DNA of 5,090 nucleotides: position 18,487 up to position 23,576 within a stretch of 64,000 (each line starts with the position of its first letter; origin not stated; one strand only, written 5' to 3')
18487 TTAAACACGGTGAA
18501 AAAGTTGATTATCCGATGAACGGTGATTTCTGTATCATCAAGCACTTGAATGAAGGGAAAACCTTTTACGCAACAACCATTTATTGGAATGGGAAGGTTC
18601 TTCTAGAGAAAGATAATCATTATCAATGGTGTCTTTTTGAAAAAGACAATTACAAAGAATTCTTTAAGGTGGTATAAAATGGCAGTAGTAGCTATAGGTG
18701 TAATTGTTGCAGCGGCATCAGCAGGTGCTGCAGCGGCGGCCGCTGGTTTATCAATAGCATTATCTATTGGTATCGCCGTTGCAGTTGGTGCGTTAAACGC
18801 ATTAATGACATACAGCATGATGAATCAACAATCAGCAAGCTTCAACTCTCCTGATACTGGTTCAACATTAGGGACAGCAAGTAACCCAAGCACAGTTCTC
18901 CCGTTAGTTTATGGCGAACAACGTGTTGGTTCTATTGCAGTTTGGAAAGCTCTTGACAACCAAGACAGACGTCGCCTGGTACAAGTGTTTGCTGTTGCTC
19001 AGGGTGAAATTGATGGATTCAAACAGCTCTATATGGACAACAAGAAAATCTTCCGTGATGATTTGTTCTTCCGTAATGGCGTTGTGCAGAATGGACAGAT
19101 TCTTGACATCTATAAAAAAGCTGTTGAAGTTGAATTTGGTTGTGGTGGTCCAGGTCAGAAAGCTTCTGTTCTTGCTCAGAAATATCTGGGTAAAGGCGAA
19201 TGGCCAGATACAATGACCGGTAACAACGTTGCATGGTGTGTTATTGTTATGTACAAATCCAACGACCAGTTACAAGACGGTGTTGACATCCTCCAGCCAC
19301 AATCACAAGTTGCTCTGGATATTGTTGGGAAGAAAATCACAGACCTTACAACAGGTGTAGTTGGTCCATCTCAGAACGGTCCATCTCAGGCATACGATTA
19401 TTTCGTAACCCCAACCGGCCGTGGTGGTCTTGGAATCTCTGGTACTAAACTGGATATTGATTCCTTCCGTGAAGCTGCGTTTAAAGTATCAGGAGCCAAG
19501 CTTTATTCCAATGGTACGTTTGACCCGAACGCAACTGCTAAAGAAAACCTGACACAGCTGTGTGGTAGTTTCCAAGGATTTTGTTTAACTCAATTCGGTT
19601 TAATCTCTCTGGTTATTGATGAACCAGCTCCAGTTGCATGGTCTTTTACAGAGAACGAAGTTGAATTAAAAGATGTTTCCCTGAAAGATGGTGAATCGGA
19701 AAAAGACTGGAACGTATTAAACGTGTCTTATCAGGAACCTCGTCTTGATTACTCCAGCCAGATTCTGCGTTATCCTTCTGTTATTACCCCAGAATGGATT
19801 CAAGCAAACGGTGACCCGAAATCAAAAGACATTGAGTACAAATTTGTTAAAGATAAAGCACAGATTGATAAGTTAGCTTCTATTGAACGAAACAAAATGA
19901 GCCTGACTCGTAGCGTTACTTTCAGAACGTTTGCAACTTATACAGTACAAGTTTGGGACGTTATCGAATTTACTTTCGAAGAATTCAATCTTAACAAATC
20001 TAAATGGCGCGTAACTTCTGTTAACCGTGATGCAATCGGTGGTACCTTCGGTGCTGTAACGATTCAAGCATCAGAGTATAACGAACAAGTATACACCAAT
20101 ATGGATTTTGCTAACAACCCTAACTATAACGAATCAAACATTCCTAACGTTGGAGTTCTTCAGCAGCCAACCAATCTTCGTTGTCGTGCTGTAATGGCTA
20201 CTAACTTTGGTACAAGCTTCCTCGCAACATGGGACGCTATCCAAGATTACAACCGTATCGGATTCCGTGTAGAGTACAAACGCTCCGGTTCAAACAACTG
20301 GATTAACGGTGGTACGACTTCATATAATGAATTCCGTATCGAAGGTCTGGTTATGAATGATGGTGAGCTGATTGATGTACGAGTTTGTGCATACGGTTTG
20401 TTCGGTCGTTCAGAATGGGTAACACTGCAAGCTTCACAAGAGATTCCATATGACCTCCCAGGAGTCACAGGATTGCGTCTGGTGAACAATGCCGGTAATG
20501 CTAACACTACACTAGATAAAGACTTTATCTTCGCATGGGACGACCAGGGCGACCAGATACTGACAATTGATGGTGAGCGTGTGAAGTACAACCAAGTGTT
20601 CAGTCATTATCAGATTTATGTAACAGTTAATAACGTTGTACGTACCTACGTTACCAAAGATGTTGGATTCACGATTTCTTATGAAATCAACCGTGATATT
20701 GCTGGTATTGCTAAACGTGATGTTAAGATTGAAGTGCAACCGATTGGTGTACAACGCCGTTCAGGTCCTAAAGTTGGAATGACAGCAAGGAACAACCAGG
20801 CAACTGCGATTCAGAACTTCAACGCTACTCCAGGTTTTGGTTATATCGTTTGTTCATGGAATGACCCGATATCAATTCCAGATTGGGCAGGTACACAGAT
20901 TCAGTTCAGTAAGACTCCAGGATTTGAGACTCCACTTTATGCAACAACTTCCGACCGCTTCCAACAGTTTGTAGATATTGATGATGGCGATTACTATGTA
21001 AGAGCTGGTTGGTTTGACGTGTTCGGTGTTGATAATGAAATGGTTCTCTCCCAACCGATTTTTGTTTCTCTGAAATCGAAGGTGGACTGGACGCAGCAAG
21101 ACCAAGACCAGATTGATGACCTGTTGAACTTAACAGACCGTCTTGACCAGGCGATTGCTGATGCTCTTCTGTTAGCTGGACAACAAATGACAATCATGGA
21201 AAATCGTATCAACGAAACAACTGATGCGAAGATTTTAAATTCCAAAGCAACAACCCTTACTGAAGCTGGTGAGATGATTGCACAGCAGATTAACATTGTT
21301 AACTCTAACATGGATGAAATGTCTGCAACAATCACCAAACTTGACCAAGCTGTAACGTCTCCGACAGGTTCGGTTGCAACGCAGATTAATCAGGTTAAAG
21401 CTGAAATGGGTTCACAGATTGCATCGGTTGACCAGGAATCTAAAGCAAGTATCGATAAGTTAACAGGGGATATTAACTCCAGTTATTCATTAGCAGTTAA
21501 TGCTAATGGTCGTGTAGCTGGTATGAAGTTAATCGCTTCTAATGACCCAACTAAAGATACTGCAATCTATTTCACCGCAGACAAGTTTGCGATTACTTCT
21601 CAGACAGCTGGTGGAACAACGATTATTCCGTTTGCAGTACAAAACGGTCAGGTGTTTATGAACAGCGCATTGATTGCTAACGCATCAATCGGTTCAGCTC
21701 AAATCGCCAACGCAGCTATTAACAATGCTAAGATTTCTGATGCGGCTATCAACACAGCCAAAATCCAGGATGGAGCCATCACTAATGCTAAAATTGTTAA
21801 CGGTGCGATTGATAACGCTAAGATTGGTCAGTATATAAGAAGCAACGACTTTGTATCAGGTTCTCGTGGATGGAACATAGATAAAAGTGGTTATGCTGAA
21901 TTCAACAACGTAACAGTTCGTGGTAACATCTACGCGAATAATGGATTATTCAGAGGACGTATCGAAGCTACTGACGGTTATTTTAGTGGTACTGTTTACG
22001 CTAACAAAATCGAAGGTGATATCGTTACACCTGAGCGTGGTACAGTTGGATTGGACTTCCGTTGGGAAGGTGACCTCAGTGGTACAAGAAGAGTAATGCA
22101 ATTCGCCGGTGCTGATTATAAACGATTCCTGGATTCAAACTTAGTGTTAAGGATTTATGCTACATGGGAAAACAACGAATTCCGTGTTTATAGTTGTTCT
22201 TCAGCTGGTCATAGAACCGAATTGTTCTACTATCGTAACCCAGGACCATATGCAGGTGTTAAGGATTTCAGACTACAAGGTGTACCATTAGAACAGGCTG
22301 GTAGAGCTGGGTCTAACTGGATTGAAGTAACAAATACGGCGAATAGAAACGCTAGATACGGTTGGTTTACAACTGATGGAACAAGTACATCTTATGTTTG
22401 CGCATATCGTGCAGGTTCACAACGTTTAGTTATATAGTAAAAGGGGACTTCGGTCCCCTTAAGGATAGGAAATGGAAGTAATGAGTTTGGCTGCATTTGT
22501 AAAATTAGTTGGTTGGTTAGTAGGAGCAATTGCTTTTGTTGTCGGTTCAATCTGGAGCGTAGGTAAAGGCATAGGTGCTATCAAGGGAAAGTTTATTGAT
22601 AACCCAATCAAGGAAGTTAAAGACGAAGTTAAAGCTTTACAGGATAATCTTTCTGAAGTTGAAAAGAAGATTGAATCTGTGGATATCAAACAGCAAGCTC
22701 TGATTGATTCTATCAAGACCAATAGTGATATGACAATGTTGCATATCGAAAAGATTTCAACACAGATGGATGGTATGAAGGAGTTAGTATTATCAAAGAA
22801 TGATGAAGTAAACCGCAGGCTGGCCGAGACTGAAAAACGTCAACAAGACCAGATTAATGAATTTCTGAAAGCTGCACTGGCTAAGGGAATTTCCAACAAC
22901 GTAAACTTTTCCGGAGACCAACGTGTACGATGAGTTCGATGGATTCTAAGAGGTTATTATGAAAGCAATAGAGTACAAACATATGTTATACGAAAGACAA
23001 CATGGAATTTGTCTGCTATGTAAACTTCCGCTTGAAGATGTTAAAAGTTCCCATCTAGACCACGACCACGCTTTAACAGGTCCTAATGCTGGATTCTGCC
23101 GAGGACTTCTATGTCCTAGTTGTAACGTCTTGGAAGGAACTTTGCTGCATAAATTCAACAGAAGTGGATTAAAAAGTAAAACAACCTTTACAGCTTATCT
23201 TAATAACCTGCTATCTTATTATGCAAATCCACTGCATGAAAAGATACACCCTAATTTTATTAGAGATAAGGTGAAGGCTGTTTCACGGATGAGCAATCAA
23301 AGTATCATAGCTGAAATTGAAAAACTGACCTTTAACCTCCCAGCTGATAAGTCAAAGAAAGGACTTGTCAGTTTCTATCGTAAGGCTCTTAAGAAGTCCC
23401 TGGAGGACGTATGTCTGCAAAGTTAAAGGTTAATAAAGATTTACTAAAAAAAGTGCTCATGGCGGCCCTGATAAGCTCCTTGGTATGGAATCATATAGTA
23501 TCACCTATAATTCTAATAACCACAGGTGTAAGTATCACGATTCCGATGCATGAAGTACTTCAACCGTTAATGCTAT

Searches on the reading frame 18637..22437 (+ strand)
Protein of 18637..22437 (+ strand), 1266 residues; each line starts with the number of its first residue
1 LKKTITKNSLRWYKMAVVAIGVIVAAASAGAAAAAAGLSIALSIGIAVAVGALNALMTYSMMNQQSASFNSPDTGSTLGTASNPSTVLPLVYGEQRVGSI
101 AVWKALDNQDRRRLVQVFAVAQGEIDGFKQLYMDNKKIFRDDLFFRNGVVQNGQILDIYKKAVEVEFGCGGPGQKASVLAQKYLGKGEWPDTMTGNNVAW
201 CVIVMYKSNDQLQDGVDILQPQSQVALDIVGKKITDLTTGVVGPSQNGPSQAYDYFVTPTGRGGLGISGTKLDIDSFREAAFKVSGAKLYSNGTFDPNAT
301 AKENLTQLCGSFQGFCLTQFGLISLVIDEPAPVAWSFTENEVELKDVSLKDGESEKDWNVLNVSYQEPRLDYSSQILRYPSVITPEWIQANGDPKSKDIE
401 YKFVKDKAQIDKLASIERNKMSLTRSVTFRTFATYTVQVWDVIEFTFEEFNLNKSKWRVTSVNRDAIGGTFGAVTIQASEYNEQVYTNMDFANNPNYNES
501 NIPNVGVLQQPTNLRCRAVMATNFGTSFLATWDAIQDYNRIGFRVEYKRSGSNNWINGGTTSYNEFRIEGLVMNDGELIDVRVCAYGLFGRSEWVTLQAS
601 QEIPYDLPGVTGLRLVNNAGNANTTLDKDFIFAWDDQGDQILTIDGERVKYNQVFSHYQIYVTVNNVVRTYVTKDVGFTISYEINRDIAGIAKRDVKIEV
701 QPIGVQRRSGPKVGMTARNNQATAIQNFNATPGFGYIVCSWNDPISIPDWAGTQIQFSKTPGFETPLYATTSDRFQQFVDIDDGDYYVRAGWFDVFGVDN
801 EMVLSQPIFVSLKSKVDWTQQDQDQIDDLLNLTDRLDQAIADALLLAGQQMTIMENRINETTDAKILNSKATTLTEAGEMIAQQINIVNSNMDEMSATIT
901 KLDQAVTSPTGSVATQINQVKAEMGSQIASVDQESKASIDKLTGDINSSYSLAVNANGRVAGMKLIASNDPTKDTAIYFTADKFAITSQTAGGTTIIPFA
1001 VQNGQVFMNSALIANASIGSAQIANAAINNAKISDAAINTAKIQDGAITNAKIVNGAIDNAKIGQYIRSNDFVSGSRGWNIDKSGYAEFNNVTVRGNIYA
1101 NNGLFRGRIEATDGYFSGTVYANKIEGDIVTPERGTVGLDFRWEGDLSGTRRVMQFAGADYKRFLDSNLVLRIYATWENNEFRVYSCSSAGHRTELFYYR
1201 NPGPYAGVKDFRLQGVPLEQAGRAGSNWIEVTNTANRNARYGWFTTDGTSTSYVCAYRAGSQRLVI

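Call 42: search_protein_families(library=phrogs, proteins=[window:18637-22437:+], max_evalue=0.01)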
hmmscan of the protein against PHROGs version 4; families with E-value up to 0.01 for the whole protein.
window:18637-22437:+ (1266 aa): 14 families
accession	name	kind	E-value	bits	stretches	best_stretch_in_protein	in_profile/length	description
phrog_31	-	tail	3.7e-68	231.5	3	192-639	469-993/1565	central tail fiber J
phrog_5269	-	unknown function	3.6e-42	145.9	2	1038-1132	303-396/564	-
phrog_2589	-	tail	1.2e-40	139.1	1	849-1131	3383-3612/3686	tail protein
phrog_5616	-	tail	2.4e-31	109.8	2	15-583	9-602/873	tail fiber protein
phrog_496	-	tail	3.8e-25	89.7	1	723-1130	259-632/769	tail fiber protein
phrog_16534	-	tail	7.3e-11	43.2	1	832-1078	58-295/322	tail fiber protein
phrog_25191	-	unknown function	2e-07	30.4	1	993-1131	580-699/855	-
phrog_7660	-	tail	4.6e-07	28.9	1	892-1094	333-530/1656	tail fiber protein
phrog_19445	-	head and packaging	3.8e-05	22.8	1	980-1057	727-783/1114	tail tip protein Tal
phrog_4554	-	tail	4.5e-05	24.4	1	21-130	79-192/205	tail protein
phrog_36443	-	unknown function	7e-05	21.8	1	1001-1065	412-476/1238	-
phrog_892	-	tail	0.0002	21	1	956-1063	287-395/782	tail fiber protein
phrog_9413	-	tail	0.0041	17.3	1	1060-1131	43-116/238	tail protein and host specificity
phrog_32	-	tail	0.0082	16.8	0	16-108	102-197/203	tail assembly protein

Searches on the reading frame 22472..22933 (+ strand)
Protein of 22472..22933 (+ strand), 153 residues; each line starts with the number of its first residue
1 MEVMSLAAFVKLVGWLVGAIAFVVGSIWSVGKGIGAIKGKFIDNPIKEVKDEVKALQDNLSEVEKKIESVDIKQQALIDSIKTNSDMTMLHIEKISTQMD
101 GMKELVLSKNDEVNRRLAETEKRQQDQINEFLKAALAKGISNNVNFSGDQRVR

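Call 42: search_protein_families(library=phrogs, proteins=[window:22472-22933:+], max_evalue=0.01)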
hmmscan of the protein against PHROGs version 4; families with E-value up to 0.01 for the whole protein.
window:22472-22933:+ (153 aa): 3 families
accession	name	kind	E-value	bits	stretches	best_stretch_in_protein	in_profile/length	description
phrog_739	-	lysis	0.001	20.2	1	19-133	14-115/122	Rz-like spanin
phrog_4211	-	tail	0.0024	15.9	1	26-130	2081-2189/2625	tail length tape measure protein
phrog_7972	-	unknown function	0.0072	16.2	1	13-97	433-518/687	-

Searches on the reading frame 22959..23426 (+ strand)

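Call 42: search_protein_families(library=phrogs, proteins=[window:22959-23426:+], max_evalue=0.01)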
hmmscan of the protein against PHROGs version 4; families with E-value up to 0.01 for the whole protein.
window:22959-23426:+ (155 aa): 7 families
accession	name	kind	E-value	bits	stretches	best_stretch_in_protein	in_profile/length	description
phrog_423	-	DNA, RNA and nucleotide metabolism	5.9e-38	131.3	1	5-148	13-158/159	endonuclease VII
phrog_24351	-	DNA, RNA and nucleotide metabolism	5.4e-15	56.7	1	64-148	3-89/90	endonuclease VII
phrog_2914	-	DNA, RNA and nucleotide metabolism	1.5e-10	42.1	1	4-62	85-138/190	endonuclease VII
phrog_2633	-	DNA, RNA and nucleotide metabolism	3.6e-08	34.7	1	5-63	73-123/142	endonuclease VII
phrog_307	-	DNA, RNA and nucleotide metabolism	1.2e-05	26.5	1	9-57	114-157/334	endonuclease VII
phrog_11865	-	DNA, RNA and nucleotide metabolism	6e-05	24.5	1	33-101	2-70/95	endonuclease VII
phrog_1035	-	DNA, RNA and nucleotide metabolism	0.0068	17.3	0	5-57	150-208/271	endonuclease VII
